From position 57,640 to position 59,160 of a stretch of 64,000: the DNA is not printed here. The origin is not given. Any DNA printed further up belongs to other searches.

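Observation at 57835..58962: Unassigned ~340-375-aa N-terminal module shared by the two giants, with three-fold internal repetition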

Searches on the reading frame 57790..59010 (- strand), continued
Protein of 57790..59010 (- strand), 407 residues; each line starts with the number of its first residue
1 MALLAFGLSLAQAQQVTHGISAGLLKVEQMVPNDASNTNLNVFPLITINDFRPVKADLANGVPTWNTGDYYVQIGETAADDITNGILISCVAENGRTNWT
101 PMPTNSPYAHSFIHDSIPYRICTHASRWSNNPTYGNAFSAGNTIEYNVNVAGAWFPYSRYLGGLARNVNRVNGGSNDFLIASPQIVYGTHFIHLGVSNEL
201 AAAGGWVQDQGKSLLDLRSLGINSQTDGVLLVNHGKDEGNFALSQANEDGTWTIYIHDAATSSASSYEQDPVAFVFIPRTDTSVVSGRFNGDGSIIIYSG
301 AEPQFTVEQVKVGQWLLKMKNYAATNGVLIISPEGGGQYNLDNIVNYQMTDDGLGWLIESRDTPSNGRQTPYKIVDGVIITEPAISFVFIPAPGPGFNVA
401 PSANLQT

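Call 47: search_protein_families(library=pfam, proteins=[L048:5746-13044:+, L062:5815-11724:+, L070:5809-12888:+, L044:1507-8610:+], max_evalue=0.001)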
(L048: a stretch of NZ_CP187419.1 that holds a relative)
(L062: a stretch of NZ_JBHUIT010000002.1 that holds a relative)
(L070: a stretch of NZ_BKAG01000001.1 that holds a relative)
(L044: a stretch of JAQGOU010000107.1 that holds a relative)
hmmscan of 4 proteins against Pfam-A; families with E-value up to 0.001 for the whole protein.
L048:5746-13044:+ (2433 aa): 1 family
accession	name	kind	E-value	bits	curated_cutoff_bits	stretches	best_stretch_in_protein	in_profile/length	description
PF06848.17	Disaggr_repeat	-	0.00011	22.3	33.9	0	2140-2199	122-179/179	Disaggregatase related repeat domain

L062:5815-11724:+ (1970 aa): 8 families
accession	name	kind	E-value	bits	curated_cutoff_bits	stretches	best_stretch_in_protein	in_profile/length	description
PF17957.7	Big_7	-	1e-61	205.9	24.1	4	1214-1282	1-70/70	Bacterial Ig domain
PF13385.13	Laminin_G_3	-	2.2e-18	67.3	27.6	1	467-650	2-151/151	Concanavalin A-like lectin/glucanases superfamily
PF03160.20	Calx-beta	-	2.4e-06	28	27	1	1742-1819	20-99/119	Calx-beta domain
PF07495.19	Y_Y_Y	-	5.2e-06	26.7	26.6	0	1263-1290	28-52/65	Y_Y_Y domain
PF00801.26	PKD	-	1.3e-05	25.6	23.5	0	720-783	14-74/80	PKD domain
PF00149.33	Metallophos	-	1.7e-05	25.8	21.5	1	878-1076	13-190/191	Calcineurin-like phosphoesterase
PF19077.6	Big_13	-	0.00039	21.3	27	0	1352-1398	55-100/102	Bacterial Ig-like domain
PF16355.11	DUF4982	-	0.00046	20.5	23.9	0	737-778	13-56/61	Domain of unknown function (DUF4982)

L070:5809-12888:+ (2360 aa): 6 families
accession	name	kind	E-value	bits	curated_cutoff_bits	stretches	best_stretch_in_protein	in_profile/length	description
PF22494.2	choice_anch_I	-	1.3e-102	344.6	32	1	1317-1792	11-488/489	Choice-of-anchor I domain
PF17957.7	Big_7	-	2.5e-25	89.3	24.1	2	364-429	1-67/70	Bacterial Ig domain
PF00932.25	LTD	-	2.6e-22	79.7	34.3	2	798-919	4-107/109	Lamin Tail Domain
PF13385.13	Laminin_G_3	-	2.2e-17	64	27.6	1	467-651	1-150/151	Concanavalin A-like lectin/glucanases superfamily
PF02872.23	5_nucleotid_C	-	1.1e-12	48.8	23.6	1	2188-2332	16-130/158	5'-nucleotidase, C-terminal domain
PF19077.6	Big_13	-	5.1e-05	24.1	27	0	382-451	30-100/102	Bacterial Ig-like domain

L044:1507-8610:+ (2368 aa): 1 family
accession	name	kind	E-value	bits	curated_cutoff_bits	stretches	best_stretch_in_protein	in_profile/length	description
PF12951.13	PATR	-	1.6e-29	102.1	27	5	1323-1352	1-30/30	Passenger-associated-transport-repeat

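Call 52: search_protein_families(library=pfam, alignment_id=A1, max_evalue=10)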
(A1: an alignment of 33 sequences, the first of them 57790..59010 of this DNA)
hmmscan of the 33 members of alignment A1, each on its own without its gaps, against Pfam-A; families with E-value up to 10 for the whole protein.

A. member 1, window:57790-59010:- (407 aa): 0 families

B. families by the number of members that match (of 33 scanned): 26 families (the first 25 are shown)
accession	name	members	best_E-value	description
PF13927.12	Ig_3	3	1.2e-13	Immunoglobulin domain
PF07589.16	PEP-CTERM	2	0.00082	PEP-CTERM motif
PF16341.10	DUF4971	2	0.0016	Domain of unknown function (DUF4971)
PF20579.4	LapA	2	0.0018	LapA domain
PF01344.31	Kelch_1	2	0.28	Kelch motif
PF07679.22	I-set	1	3.2e-10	Immunoglobulin I-set domain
PF01835.25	MG2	1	0.0025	MG2 domain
PF14549.12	P22_Cro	1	0.011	DNA-binding transcriptional regulator Cro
PF03160.20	Calx-beta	1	0.022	Calx-beta domain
PF19953.4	EACC1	1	0.022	Effector Associated Constant Component 1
PF01483.27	P_proprotein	1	0.036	Proprotein convertase P-domain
PF10670.15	DUF4198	1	0.046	Domain of unknown function (DUF4198)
PF06130.18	PTAC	1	0.073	Phosphate propanoyltransferase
PF13670.12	PepSY_2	1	0.15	Peptidase propeptide and YPEB domain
PF04534.17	Herpes_UL56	1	0.17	Herpesvirus UL56 protein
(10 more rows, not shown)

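Call 54: search_protein_families(library=pfam, alignment_id=A4, max_evalue=0.0001)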
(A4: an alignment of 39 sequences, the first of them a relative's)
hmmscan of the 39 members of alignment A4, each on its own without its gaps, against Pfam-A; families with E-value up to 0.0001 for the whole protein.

A. member 1, P0046 (1350 aa): 0 families

B. families by the number of members that match (of 39 scanned): 19 families
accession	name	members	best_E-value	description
PF17957.7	Big_7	9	7.9e-49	Bacterial Ig domain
PF13385.13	Laminin_G_3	6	5.2e-40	Concanavalin A-like lectin/glucanases superfamily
PF02415.23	Chlam_PMP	4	4.9e-34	Chlamydia polymorphic membrane protein (Chlamydia_PMP) repeat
PF00149.33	Metallophos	4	1.2e-16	Calcineurin-like phosphoesterase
PF03160.20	Calx-beta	4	1.1e-08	Calx-beta domain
PF13229.12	Beta_helix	2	7.6e-28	Right handed beta helix region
PF12951.13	PATR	2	2.5e-16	Passenger-associated-transport-repeat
PF17963.7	Big_9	2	1.3e-12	Bacterial Ig domain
PF17892.7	Cadherin_5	2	3.3e-07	Cadherin-like domain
PF04185.19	Phosphoesterase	1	1.3e-102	Phosphoesterase family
PF05506.17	PLipase_C_C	1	2.6e-30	Bacterial phospholipase C, C-terminal domain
PF00932.25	LTD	1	9.7e-20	Lamin Tail Domain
PF16656.11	Pur_ac_phosph_N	1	6.9e-10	Purple acid Phosphatase, N-terminal domain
PF16640.11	Big_3_5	1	5e-09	Bacterial Ig-like domain (group 3)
PF16403.11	Bact_surface_Ig-like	1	6.3e-09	Bacterial surface protein, Ig-like domain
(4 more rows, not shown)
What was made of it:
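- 56812..57831 (-): Three ~100-aa Calx-beta-like repeats following the module in A (aa 440-779). One copy follows the module in B (aa 479-584, nt 53194-53511). Homologous repeats elsewhere in the family hit Pfam Calx-beta (calls 47, 54).
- Closest known: Carbohydrate-binding and lectin beta-sandwich modules. Same: It co-occurs with LamG_3 in the same proteins (calls 47, 54).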

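Call 56: search_protein_families(library=pfam, proteins=[L068:8196-9113:+, L040:11965-12786:+, L011:9978-10793:+, L068:5977-8112:+, L040:5803-11925:+], max_evalue=0.01)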
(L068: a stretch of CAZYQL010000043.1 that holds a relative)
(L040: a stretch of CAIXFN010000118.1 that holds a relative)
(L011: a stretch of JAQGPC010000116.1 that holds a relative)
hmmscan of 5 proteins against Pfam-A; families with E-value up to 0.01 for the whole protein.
L068:8196-9113:+ (306 aa): 2 families
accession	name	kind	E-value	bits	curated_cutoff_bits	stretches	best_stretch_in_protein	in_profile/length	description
PF07963.17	N_methyl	-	2.1e-07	30.7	21.2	1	20-45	1-26/27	Prokaryotic N-terminal methylation motif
PF07596.16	SBP_bac_10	-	2.6e-05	24.8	23.3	0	52-94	3-42/268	Protein of unknown function (DUF1559)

L040:11965-12786:+ (274 aa): 1 family
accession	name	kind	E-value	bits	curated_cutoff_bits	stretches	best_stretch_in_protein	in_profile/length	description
PF07963.17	N_methyl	-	3e-08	33.3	21.2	1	35-56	6-27/27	Prokaryotic N-terminal methylation motif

L011:9978-10793:+ (272 aa): 2 families
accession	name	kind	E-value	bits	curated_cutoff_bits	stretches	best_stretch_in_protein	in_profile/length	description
PF07596.16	SBP_bac_10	-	5.6e-09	36.9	23.3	1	61-88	5-32/268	Protein of unknown function (DUF1559)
PF07963.17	N_methyl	-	9.8e-08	31.7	21.2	1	30-53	4-27/27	Prokaryotic N-terminal methylation motif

L068:5977-8112:+ (712 aa): 1 family
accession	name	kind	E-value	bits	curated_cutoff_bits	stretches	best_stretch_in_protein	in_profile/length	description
PF07589.16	PEP-CTERM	-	6.8e-06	26.4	20.7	1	687-709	1-24/24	PEP-CTERM motif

L040:5803-11925:+ (2041 aa): 2 families
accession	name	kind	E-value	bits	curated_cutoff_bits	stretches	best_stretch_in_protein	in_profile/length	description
PF10670.15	DUF4198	-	0.0036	17.9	34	0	517-557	131-171/209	Domain of unknown function (DUF4198)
PF03160.20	Calx-beta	-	0.0066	16.9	27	0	1125-1182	58-112/119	Calx-beta domain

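Call 59: search_dna_similar(query=window:57835-58962:-, collection=phages, mode=protein, max_evalue=1, max_rows=15)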
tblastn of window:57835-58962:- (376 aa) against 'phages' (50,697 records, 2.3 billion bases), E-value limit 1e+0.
No match.
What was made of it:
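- Tried and rejected: tblastn against 50,697 phage records: no match, so the BFVD resemblance is structural only (call 59).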

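Call 61: search_protein_families(library=ncbifam, proteins=[P0116, P0117, P0024, P0031, P0048, L068:5977-8112:+, L062:5815-11724:+], max_evalue=0.01)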
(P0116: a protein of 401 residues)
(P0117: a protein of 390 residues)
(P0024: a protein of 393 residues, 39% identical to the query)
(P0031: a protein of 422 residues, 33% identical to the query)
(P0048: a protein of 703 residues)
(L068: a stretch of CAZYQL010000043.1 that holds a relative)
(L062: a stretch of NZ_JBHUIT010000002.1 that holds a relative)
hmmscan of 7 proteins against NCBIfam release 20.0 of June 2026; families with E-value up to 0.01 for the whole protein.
P0116 (401 aa): 5 families
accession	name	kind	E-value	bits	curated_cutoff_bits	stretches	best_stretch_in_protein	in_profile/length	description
NF033554.9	floc_PepA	equivalog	7.6e-06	25.9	80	1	254-397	134-261/261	flocculation-associated PEP-CTERM protein PepA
TIGR02595.1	PEP_CTERM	domain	0.00017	22.2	16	1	373-398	1-24/24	PEP-CTERM sorting domain-containing protein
NF038126.1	PEP_CTERM_FxDxF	subfamily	0.00062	20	50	1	316-396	88-165/165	FxDxF family PEP-CTERM protein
NF041538.1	PEP_EDSA_1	subfamily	0.0018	18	100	1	368-396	279-307/307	EDSAP-1 family PEP-CTERM protein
NF038125.1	PEP_CTERM_THxN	subfamily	0.0048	16.5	85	0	361-396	211-246/246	THxN family PEP-CTERM protein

P0117 (390 aa): 1 family
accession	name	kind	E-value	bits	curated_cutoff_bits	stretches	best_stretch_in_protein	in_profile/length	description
TIGR02595.1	PEP_CTERM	domain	0.0048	17.7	16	1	362-385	1-24/24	PEP-CTERM sorting domain-containing protein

P0024 (393 aa): 0 families

P0031 (422 aa): 0 families

P0048 (703 aa): 0 families

L068:5977-8112:+ (712 aa): 5 families
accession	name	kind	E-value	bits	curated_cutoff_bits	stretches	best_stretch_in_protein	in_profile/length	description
TIGR02595.1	PEP_CTERM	domain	7.7e-06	26.4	16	1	688-711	1-24/24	PEP-CTERM sorting domain-containing protein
NF041927.1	Xrt_dep_XDP1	equivalog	0.00096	19.2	125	1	663-710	195-241/242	exosortase-dependent surface protein XDP1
NF038118.1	PEP_CTERM_CCXG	equivalog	0.0014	18.3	90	1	658-710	149-198/199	CCXG family PEP-CTERM protein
NF038120.1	PEP_CTERM_QFxxD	subfamily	0.002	18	80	0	686-710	191-215/215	NF038120 family PEP-CTERM protein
NF038125.1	PEP_CTERM_THxN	subfamily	0.0039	16.8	85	0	684-711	219-246/246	THxN family PEP-CTERM protein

L062:5815-11724:+ (1970 aa): 1 family
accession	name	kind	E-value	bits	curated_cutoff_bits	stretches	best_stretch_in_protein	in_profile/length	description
NF052521.1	TafC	equivalog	0.0011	18.1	410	1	563-656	276-364/373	TafC family fimbrial protein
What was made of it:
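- On floc_PepA (NF033554): 25.9 bits in one member only (call 61).
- Closest known: Flocculation-associated PEP-CTERM protein PepA. Same: The weak hit of the PEP-CTERM form P0116 (aa 254-397, E 7.6e-6) covers unit 3 plus the sorting tail (call 61).
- Closest known: Flocculation-associated PEP-CTERM protein PepA. Different: Only one of the 7 proteins scanned in call 61 hits.
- Tried and rejected: floc_PepA: far below the cut-off (call 61).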
